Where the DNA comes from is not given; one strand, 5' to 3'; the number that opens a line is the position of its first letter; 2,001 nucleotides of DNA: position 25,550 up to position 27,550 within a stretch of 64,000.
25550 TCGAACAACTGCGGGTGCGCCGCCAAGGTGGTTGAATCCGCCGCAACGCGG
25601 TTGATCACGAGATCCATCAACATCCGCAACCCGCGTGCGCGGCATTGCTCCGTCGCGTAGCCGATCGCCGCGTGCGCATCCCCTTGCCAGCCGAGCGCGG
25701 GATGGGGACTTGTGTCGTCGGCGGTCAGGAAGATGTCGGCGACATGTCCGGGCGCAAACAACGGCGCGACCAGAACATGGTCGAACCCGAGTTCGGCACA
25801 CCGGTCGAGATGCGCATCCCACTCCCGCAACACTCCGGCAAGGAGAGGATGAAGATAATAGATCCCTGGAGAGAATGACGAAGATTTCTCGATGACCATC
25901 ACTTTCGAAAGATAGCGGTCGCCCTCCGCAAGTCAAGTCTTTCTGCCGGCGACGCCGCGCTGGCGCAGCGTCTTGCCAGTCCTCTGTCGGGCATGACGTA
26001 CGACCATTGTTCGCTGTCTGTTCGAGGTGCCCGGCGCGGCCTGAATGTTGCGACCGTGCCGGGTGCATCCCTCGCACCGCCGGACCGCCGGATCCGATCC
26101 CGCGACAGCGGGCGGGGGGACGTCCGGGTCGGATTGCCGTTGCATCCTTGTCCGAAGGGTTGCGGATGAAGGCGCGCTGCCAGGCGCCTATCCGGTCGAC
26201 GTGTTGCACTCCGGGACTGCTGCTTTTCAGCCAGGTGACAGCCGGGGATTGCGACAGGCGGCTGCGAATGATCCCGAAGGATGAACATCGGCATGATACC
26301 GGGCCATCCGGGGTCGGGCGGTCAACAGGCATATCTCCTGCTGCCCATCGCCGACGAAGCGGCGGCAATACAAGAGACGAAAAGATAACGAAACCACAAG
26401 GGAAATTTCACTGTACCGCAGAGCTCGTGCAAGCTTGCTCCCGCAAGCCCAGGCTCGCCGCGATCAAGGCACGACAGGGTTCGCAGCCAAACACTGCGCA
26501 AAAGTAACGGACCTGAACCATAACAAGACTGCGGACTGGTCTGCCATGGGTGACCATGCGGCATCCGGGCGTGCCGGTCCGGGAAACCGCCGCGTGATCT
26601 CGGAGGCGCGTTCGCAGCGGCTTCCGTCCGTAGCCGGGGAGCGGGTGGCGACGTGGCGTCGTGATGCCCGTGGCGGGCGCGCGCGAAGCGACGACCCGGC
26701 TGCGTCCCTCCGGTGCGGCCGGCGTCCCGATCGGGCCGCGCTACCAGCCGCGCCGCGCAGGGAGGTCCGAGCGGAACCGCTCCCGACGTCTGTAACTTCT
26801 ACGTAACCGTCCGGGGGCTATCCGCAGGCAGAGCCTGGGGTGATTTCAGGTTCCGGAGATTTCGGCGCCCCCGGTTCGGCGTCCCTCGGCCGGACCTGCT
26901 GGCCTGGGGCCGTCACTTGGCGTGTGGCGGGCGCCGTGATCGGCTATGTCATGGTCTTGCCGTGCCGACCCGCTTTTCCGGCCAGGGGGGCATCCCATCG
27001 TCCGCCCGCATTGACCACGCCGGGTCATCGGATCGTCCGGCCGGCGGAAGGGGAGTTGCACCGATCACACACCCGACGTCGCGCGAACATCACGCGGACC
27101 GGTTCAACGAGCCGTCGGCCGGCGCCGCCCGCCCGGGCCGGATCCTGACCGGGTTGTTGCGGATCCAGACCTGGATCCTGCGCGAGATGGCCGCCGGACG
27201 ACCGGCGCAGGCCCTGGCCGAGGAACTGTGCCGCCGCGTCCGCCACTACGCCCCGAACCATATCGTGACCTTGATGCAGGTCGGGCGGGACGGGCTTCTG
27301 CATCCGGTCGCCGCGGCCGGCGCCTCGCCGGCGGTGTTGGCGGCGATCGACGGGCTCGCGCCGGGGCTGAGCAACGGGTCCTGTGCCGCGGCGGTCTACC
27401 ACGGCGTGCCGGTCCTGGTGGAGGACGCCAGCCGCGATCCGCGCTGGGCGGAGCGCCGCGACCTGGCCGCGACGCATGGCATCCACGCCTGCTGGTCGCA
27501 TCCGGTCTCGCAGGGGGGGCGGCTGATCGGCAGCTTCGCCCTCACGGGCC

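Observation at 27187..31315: Sensor-globin module embedded between the GGDEF and GAF-EAL halves of a ~1,375-aa c-di-GMP enzyme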

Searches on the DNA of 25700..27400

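Call 90: search_rna_families(source=window, start=25700, end=27400, threshold=evalue, max_evalue=1)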
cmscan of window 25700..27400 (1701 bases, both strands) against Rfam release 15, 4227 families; matches with E-value up to 1: 2.
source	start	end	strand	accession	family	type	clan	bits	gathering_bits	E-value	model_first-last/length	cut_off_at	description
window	25984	26037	+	RF03355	mir-2008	Gene; miRNA;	-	19.7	93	0.77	1-85/85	no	mir-2008 microRNA precursor family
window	27096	27193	+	RF02648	Cis90_sRNA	Gene; sRNA;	-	15.4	50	0.52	1-237/237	no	Ruegeria cis90 sRNA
